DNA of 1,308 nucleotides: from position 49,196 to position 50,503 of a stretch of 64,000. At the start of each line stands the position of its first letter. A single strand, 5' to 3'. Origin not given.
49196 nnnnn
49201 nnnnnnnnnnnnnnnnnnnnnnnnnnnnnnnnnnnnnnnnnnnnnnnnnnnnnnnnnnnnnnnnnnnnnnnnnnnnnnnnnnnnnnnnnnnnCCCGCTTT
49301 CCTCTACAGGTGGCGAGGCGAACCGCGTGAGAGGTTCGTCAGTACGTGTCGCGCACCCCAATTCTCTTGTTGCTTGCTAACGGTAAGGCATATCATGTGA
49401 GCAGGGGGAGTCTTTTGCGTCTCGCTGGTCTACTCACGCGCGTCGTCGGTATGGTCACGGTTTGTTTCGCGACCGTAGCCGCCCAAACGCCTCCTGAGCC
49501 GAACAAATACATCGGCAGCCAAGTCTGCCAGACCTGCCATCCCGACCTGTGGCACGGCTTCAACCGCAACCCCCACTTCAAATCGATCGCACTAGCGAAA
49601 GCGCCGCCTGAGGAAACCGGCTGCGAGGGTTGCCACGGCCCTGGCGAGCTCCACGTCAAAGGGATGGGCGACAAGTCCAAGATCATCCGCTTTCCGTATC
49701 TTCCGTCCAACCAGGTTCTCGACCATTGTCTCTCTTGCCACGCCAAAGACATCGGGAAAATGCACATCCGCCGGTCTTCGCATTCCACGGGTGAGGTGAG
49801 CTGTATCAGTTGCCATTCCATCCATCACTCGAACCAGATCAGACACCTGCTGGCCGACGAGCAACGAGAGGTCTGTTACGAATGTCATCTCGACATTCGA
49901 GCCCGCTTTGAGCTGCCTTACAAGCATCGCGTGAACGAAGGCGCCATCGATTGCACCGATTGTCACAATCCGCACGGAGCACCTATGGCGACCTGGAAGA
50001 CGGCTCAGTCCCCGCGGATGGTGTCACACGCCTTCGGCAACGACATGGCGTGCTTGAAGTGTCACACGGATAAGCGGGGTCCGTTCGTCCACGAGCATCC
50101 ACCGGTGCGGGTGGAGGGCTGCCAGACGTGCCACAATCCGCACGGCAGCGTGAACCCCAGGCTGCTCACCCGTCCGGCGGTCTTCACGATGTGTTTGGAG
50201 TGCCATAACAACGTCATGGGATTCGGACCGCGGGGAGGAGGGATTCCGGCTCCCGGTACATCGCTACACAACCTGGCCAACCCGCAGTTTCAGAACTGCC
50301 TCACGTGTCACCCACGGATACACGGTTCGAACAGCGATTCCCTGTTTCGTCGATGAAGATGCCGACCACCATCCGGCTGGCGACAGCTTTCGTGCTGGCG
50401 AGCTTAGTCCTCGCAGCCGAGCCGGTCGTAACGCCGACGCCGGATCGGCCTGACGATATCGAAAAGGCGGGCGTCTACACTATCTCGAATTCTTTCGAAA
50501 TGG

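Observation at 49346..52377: MtrAB/PioAB-type porin-cytochrome module (decaheme + ~670-aa barrel) without an outer MtrC-type cytochrome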

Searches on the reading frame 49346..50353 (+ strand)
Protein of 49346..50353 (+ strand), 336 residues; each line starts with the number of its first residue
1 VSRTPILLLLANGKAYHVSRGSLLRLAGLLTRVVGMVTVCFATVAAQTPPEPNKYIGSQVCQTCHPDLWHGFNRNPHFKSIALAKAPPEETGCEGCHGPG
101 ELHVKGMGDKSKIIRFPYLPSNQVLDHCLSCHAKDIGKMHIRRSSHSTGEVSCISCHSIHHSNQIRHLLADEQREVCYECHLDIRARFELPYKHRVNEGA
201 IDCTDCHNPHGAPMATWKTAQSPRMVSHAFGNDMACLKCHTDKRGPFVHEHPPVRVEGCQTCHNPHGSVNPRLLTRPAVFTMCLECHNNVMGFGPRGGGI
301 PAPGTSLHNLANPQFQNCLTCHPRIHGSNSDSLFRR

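Call 4: search_protein_families(library=pfam, proteins=[window:49346-50353:+], max_evalue=1)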
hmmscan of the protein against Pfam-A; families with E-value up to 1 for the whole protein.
window:49346-50353:+ (336 aa): 5 families
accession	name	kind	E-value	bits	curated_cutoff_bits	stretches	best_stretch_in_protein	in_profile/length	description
PF09699.15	Paired_CXXCH_1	-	6e-29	99.9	20.6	3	251-291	1-40/41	Doubled CXXCH motif (Paired_CXXCH_1)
PF14522.11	Cytochrome_C7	-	4.2e-13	49.3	24.8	3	255-322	12-66/67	Cytochrome c7 and related cytochrome c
PF14537.11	Cytochrom_c3_2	-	5.4e-09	36.8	25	3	146-212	2-69/79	Cytochrome c3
PF22678.1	Cytochrom_c_NrfB-like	-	3.7e-07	31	27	2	93-165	1-73/89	Cytochrome c-type protein NrfB-like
PF13435.11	Cytochrome_C554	-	7.6e-05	24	20.8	1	124-158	47-84/84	Cytochrome c554 and c-prime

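Call 5: search_protein_families(library=ncbifam, proteins=[window:49346-50353:+], max_evalue=1)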
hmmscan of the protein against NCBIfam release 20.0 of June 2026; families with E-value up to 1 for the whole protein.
window:49346-50353:+ (336 aa): 11 families
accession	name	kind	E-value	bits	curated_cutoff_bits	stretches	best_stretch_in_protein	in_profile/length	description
TIGR03508.1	decahem_SO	subfamily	3e-75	253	192.2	1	57-331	1-257/258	DmsE family decaheme c-type cytochrome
NF041028.1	decahem_GSU2203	exception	6.2e-63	212.9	325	1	50-332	28-305/317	GSU2203 family decaheme c-type cytochrome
TIGR01905.1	paired_CXXCH_1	subfamily_domain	4.1e-22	77.8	25.2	3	251-291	1-40/41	doubled CXXCH domain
NF008659.0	PRK11659.1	equivalog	1.2e-08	34.8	184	2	57-187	45-173/188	cytochrome c nitrite reductase pentaheme subunit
TIGR03153.1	cytochr_NrfH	equivalog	1.3e-06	28.6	134.2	1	170-290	24-136/138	cytochrome c nitrite reductase small subunit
NF041198.1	UshA_like_PCGU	equivalog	4.6e-05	22.2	275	2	90-135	472-511/519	UshA-like (seleno)protein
NF049875.1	NetB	exception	0.00021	21.2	380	2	87-181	97-195/211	Nrf-like electron transfer protein NetB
TIGR03146.1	cyt_nit_nrfB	equivalog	0.00024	21.4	166.6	1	59-184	12-144/145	cytochrome c nitrite reductase pentaheme subunit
NF052343.1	hydrazine_HDH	equivalog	0.027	12.8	900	1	58-100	116-156/564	hydrazine dehydrogenase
NF043010.1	Cyt554_Nsmonas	equivalog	0.054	12.9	400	1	53-102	75-120/238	cytochrome c-550 CycA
NF047727.1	4hemeCytCCctA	equivalog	0.075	13.2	180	2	175-219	58-99/109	tetraheme c-type cytochrome CctA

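Call 12: search_solved_structures(query=window:49346-50353:+, max_evalue=0.001, show_alignments=2)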
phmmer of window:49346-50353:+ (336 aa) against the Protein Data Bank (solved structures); distinct sequences matched with E-value up to 0.001: 3.
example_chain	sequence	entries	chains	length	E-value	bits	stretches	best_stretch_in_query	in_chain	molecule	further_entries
6r2q_A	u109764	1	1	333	1.6e-31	113.1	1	76-332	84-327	Cystathionine beta-synthase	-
2ozy_A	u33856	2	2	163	2.8e-07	33.4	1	60-186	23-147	Cytochrome c-type protein nrfB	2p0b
6i5b_A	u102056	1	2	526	0.00092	21.8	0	90-116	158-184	Uncharacterized protein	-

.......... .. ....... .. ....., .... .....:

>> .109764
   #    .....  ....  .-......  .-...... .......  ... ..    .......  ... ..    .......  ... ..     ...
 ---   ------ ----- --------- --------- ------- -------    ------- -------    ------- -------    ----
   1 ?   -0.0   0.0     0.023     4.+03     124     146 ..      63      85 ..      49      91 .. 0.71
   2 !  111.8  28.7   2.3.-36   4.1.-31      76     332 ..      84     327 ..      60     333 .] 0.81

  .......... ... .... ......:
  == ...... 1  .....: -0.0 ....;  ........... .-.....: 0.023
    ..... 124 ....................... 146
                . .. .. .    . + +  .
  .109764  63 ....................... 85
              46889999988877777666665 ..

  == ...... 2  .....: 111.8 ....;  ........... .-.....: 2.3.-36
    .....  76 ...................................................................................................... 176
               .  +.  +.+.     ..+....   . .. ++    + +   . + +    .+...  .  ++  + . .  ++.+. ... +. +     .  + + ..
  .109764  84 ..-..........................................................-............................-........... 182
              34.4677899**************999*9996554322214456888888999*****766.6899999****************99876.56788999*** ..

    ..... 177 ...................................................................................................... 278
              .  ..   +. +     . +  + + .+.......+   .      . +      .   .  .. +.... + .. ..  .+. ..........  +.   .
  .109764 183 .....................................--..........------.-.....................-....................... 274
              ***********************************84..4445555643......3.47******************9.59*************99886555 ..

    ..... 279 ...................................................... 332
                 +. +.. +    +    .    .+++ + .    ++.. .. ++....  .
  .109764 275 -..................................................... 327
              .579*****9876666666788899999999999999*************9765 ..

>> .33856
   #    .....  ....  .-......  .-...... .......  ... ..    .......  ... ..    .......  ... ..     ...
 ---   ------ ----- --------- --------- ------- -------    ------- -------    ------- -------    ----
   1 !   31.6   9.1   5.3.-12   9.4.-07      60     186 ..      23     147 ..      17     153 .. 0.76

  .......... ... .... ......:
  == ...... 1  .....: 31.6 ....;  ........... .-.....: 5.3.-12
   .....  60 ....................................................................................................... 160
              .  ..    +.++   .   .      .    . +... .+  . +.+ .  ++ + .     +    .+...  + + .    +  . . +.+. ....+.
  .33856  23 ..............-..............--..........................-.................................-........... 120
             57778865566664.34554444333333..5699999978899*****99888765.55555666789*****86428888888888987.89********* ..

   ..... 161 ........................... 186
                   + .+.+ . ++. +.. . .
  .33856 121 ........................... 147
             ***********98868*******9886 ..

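Call 31: find_homologous_proteins(query=window:49451-50353:+, max_evalue=1e-10)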
Query window:49451-50353:+ (301 aa): 6851 proteins with E <= 1e-10 among 8000 candidates; the best 120 are listed.
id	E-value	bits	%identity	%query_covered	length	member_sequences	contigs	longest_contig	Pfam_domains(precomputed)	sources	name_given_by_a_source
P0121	4.1e-206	702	96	100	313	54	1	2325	PF09699.16,PF14537.12,PF13435.12,PF22678.2,PF14522.12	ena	-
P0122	6.1e-172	590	81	97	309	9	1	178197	PF09699.16,PF14537.12,PF22678.2,PF14522.12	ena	-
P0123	1.7e-169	582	78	100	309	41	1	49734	PF09699.16,PF14537.12,PF22678.2,PF14522.12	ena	-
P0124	9.2e-166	569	78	97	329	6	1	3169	PF09699.16,PF14537.12,PF22678.2,PF14522.12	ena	-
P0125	2.8e-163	561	77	97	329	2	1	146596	PF09699.16,PF14537.12,PF22678.2,PF14522.12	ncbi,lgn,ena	-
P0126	2.7e-161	555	77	97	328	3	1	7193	PF09699.16,PF14537.12,PF13435.12,PF22678.2,PF02085.22,PF14522.12,PF22113.2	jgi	jgi:DmsE family decaheme c-type cytochrome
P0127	7.6e-161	553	76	98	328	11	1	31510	PF09699.16,PF14537.12,PF13435.12,PF22678.2,PF14522.12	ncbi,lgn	ncbi:MAG: DmsE family decaheme c-type cytochrome [Bryobacterales bacterium]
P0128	1.9e-160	552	75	99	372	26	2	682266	PF09699.16,PF14537.12,PF22678.2,PF14522.12,PF22113.2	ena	-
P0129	1.7e-159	549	75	100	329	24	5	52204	PF09699.16,PF14537.12,PF13435.12,PF22678.2,PF14522.12,PF22113.2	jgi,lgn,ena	jgi:DmsE family decaheme c-type cytochrome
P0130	4.2e-159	547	77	96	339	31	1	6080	PF09699.16,PF14537.12,PF13435.12,PF22678.2,PF14522.12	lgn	-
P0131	6.8e-158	543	74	100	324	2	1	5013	PF09699.16,PF14537.12,PF13435.12,PF22678.2,PF14522.12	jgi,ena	-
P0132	1.2e-157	543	75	98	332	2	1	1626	PF09699.16,PF14537.12,PF13435.12,PF22678.2,PF02085.22,PF14522.12,PF22113.2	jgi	jgi:DmsE family decaheme c-type cytochrome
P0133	5.8e-157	540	74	98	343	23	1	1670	PF09699.16,PF14537.12,PF13435.12,PF22678.2,PF14522.12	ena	-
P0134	8.2e-154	530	74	97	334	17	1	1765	PF09699.16,PF14537.12,PF22678.2,PF14522.12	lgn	-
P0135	1.4e-153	529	72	97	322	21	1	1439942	PF09699.16,PF14537.12,PF22678.2,PF14522.12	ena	-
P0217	2.6e-119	417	56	100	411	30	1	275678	PF09699.16,PF14537.12,PF22678.2,PF14522.12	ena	-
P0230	6.1e-118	412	57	100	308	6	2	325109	PF09699.16,PF14537.12,PF13435.12,PF22678.2,PF14522.12,PF22113.2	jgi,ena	jgi:DmsE family decaheme c-type cytochrome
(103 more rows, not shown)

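Call 32: search_dna_similar(query=window:49451-50353:+, collection=plasmids, mode=protein, max_rows=25)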
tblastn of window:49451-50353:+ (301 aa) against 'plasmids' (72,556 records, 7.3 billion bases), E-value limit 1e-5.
Records with a match: 1; places in all: 1; records where one place covers at least 80% of the query: 1.
Best place of each record, by identity: <60% 1.
By first word of the organism name: Photobacterium 1.
By predicted mobility (MOB-suite, as given by PLSDB): non-mobilizable 1.
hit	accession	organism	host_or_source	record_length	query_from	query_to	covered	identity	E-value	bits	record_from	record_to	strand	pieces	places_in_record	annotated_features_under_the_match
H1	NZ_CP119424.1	Photobacterium sp. DA100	-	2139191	22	294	91%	30.2%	4e-16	86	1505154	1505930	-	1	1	none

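Call 33: get_annotated_region(hit=H1, flank=8000)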
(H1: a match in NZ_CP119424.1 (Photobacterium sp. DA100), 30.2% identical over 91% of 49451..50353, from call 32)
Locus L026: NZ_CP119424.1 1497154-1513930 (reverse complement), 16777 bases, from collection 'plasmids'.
description: Photobacterium sp. DA100 plasmid pDA100, complete sequence
organism: Photobacterium sp. DA100 (NCBI taxid 3027472)
taxonomy: Bacteria; Pseudomonadota; Gammaproteobacteria; Vibrionales; Vibrionaceae; Photobacterium; Photobacterium sp. DA100
host: -; source: -; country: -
typing (MOB-suite, as given by PLSDB): non-mobilizable
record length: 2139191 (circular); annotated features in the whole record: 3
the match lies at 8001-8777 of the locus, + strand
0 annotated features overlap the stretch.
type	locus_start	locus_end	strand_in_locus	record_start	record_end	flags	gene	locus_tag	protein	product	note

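Call 36: search_protein_families(library=ncbifam, proteins=[L026:5603-7792:+, L026:7851-8804:+, L026:8818-10785:+], max_evalue=0.001)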
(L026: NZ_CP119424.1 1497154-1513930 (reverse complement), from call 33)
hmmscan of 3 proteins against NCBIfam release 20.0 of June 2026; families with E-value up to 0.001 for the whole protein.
L026:5603-7792:+ (730 aa): 2 families
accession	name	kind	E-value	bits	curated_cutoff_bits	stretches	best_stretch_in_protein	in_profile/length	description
TIGR03507.1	decahem_SO1788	subfamily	5.2e-117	392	209.3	1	51-724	4-672/672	OmcA/MtrC family decaheme c-type cytochrome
TIGR03153.1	cytochr_NrfH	equivalog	4.4e-06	26.8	134.2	1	200-319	27-133/138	cytochrome c nitrite reductase small subunit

L026:7851-8804:+ (318 aa): 10 families
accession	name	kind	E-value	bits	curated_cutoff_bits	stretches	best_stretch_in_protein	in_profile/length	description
TIGR03508.1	decahem_SO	subfamily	2e-96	322.4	192.2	1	51-311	1-257/258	DmsE family decaheme c-type cytochrome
NF041028.1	decahem_GSU2203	exception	5.1e-64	216.5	325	1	38-282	24-257/317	GSU2203 family decaheme c-type cytochrome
TIGR01905.1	paired_CXXCH_1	subfamily_domain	6.8e-27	93.1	25.2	2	243-278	1-37/41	doubled CXXCH domain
NF008659.0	PRK11659.1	equivalog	3.2e-19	69.4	184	1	11-192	9-177/188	cytochrome c nitrite reductase pentaheme subunit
TIGR03146.1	cyt_nit_nrfB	equivalog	1e-14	55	166.6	1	48-185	7-144/145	cytochrome c nitrite reductase pentaheme subunit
NF049875.1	NetB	exception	9.1e-13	48.5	380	1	25-186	45-199/211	Nrf-like electron transfer protein NetB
NF045722.1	c3_cytochr_TmcA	equivalog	1.1e-05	25.2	114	0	173-238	55-117/125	acidic tetraheme cytochrome c3 TmcA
NF041198.1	UshA_like_PCGU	equivalog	0.00012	20.8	275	1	50-137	440-510/519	UshA-like (seleno)protein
TIGR03153.1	cytochr_NrfH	equivalog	0.00015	21.8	134.2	0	175-218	28-69/138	cytochrome c nitrite reductase small subunit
TIGR03507.1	decahem_SO1788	subfamily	0.00026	19.6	209.3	1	154-225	245-319/672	OmcA/MtrC family decaheme c-type cytochrome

L026:8818-10785:+ (656 aa): 1 family
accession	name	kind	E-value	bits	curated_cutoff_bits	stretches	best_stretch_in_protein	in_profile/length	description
TIGR03509.1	OMP_MtrB_PioB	subfamily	3.7e-165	551.1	240.05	1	50-655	1-661/662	MtrB/PioB family decaheme-associated outer membrane protein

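Call 44: search_protein_families(library=pfam, proteins=[L026:8818-10785:+], max_evalue=0.01)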
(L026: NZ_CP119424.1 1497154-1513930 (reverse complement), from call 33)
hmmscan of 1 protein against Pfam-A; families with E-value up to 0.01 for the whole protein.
L026:8818-10785:+ (656 aa): 1 family
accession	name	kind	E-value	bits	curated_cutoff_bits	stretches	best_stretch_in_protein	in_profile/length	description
PF11854.14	MtrB_PioB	-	9e-153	510.6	23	1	61-655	4-634/635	Putative outer membrane beta-barrel porin, MtrB/PioB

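Call 46: find_homologous_proteins(query=L026:8818-10785:+, max_evalue=0.001)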
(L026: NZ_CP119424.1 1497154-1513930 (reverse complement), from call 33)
Query L026:8818-10785:+ (656 aa): 69 proteins with E <= 0.001 among 8000 candidates.
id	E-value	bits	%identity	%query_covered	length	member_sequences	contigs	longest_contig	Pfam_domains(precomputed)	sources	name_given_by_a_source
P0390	0.0e+0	1451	95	100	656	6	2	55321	PF11854.15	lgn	-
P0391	0.0e+0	1011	64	100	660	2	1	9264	PF11854.15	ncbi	-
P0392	4.7e-263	893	57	100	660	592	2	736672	PF11854.15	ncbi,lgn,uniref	ncbi:MtrB/PioB family decaheme-associated outer membrane protein [Vibrio vulnificus]|uniref:MtrB/Pio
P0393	1.4e-254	865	56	100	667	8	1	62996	PF11854.15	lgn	-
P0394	1.8e-252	858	56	100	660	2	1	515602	PF11854.15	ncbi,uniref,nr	ncbi:MtrB/PioB family decaheme-associated outer membrane protein [Vibrio sp. CAU 1672]|uniref:MtrB/P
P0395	3.2e-248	844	56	100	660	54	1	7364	PF11854.15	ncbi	-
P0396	1.2e-244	833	55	100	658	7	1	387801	PF11854.15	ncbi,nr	ncbi:MtrB/PioB family decaheme-associated outer membrane protein [Vibrio alginolyticus]|nr:MtrB/PioB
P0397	3.4e-243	828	54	100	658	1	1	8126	PF11854.15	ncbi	-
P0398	1.6e-242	826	55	100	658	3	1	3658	PF11854.15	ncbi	-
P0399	7.6e-242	823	54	100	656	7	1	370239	PF11854.15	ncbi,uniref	ncbi:MtrB/PioB family decaheme-associated outer membrane protein [Vibrio mediterranei]|uniref:MtrB/P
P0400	1.4e-241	822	55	100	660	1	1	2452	PF11854.15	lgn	-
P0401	5.4e-241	820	54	100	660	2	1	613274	PF11854.15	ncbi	ncbi:MtrB/PioB family decaheme-associated outer membrane protein [Vibrio sp. FJH11]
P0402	3.1e-240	818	53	100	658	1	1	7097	PF11854.15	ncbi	-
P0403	1.2e-239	816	54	100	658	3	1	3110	PF11854.15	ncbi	-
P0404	7.9e-235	800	52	100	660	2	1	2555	PF11854.15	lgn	-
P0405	1.1e-234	800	53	100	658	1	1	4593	PF11854.15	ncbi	-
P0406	4.1e-233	794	51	100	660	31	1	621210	PF11854.15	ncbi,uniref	ncbi:MtrB/PioB family decaheme-associated outer membrane protein [Vibrio diabolicus]|uniref:MtrB/Pio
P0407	5.4e-233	794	51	100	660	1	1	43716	PF11854.15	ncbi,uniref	ncbi:MtrB/PioB family decaheme-associated outer membrane protein [Vibrio alfacsensis]|uniref:MtrB/Pi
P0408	3.5e-232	791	51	100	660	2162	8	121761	PF11854.15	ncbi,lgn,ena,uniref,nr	ncbi:MtrB/PioB family decaheme-associated outer membrane protein [Vibrio parahaemolyticus]|uniref:Mt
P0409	6.2e-232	790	52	100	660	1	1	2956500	PF11854.15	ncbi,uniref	ncbi:MtrB/PioB family decaheme-associated outer membrane protein [Vibrio mytili]|uniref:MtrB/PioB fa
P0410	1.7e-230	786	49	100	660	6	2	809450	PF11854.15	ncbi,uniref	ncbi:MtrB/PioB family decaheme-associated outer membrane protein [Vibrio alfacsensis]|uniref:MtrB/Pi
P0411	1.2e-229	783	50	100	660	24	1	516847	PF11854.15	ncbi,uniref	ncbi:MtrB/PioB family decaheme-associated outer membrane protein [Vibrio sp. WZ-1]|uniref:MtrB/PioB 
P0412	4.0e-226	771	51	100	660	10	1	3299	PF11854.15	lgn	-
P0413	3.9e-221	755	51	100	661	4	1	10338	PF11854.15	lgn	-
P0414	1.2e-203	697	55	84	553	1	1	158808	PF11854.15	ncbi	-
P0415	3.0e-202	692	48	100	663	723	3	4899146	PF11854.15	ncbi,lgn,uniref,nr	ncbi:MtrB/PioB family decaheme-associated outer membrane protein [Aeromonas hydrophila]|uniref:MtrB/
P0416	4.2e-190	652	45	99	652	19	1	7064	PF11854.15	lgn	-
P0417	7.9e-188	645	46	100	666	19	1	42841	PF11854.15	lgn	-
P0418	2.5e-145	504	54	59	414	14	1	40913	PF11854.15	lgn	-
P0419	1.2e-48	185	26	100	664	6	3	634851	PF11854.15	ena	-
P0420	2.6e-48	184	25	100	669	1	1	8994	PF11854.15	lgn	-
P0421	6.7e-48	182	27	98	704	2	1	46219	PF11854.15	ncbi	-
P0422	4.4e-47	180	26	100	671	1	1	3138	PF11854.15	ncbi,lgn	-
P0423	5.4e-44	169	24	100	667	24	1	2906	PF11854.15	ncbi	ncbi:MAG: MtrB/PioB family decaheme-associated outer membrane protein [Shewanella sp.]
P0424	8.8e-44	169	25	100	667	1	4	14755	PF11854.15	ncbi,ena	-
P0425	2.1e-43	167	25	100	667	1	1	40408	PF11854.15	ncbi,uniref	ncbi:MtrB/PioB family decaheme-associated outer membrane protein [Shewanella seohaensis]|uniref:MtrB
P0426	2.2e-43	167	26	100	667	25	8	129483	PF11854.15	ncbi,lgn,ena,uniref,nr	ncbi:MAG: hypothetical protein DI594_08385 [Shewanella oneidensis]|uniref:MtrB/PioB family decaheme-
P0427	2.5e-43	167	25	100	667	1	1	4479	PF11854.15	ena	-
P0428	6.4e-43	166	25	100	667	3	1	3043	PF11854.15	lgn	-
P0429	7.6e-43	166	25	100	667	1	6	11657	PF11854.15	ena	-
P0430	7.9e-43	166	24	100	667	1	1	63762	PF11854.15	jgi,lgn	jgi:MtrB/PioB family decaheme-associated outer membrane protein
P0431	2.1e-42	164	25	100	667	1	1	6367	PF11854.15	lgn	-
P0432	3.1e-42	164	25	100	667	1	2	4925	PF11854.15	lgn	-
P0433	3.0e-40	157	27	74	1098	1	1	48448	PF14052.13,PF13505.13,PF11854.15,PF10082.16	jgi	-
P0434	3.6e-40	157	24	100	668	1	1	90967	PF11854.15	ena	-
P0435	1.8e-39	155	24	100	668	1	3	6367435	PF11854.15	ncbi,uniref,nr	ncbi:MtrB/PioB family decaheme-associated outer membrane protein [Shewanella sp. D64]|uniref:MtrB/Pi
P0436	3.8e-39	153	27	84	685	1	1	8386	PF11854.15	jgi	-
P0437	1.5e-38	151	24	100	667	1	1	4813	PF11854.15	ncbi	ncbi:MAG: MtrB/PioB family decaheme-associated outer membrane protein [Shewanella oncorhynchi]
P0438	1.6e-38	151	23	100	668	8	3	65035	PF11854.15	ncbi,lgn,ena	-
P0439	2.9e-38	151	27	72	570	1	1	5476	PF11854.15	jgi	-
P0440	1.7e-34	138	26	95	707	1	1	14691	PF11854.15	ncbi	-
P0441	2.3e-34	138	25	89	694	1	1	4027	PF11854.15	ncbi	ncbi:MAG: MtrB/PioB family decaheme-associated outer membrane protein [Gammaproteobacteria bacterium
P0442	6.8e-34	136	25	85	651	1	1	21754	PF11854.15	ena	-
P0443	6.3e-31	126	25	93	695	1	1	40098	PF11854.15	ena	-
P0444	1.7e-28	118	23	91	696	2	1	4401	PF13505.13,PF11854.15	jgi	jgi:MtrB/PioB family decaheme-associated outer membrane protein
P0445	1.3e-24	105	25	96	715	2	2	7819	PF11854.15,PF00593.31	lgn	-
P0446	3.7e-24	104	27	90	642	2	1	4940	PF11854.15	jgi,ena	-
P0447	5.2e-24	103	25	92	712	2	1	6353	PF11854.15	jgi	-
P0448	1.1e-22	99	25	96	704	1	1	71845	PF11854.15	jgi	-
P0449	1.8e-22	98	25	96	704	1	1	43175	PF11854.15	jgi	-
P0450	6.7e-22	96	24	95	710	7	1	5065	PF11854.15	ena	-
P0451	1.4e-20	92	25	92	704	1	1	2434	PF11854.15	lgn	-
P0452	2.0e-20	92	23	95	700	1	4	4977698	PF11854.15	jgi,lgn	-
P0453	3.1e-18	84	23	90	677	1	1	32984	PF10677.16,PF11854.15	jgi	jgi:MtrB/PioB family decaheme-associated outer membrane protein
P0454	6.4e-11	60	22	82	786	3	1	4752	PF11854.15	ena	-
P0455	5.4e-10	57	22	88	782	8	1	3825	PF11854.15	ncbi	-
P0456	5.7e-9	54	22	93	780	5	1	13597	PF11854.15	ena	-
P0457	7.3e-7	47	28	22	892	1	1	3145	PF11854.15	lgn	-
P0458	4.6e-6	44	22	65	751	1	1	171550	PF13505.13,PF11854.15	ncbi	-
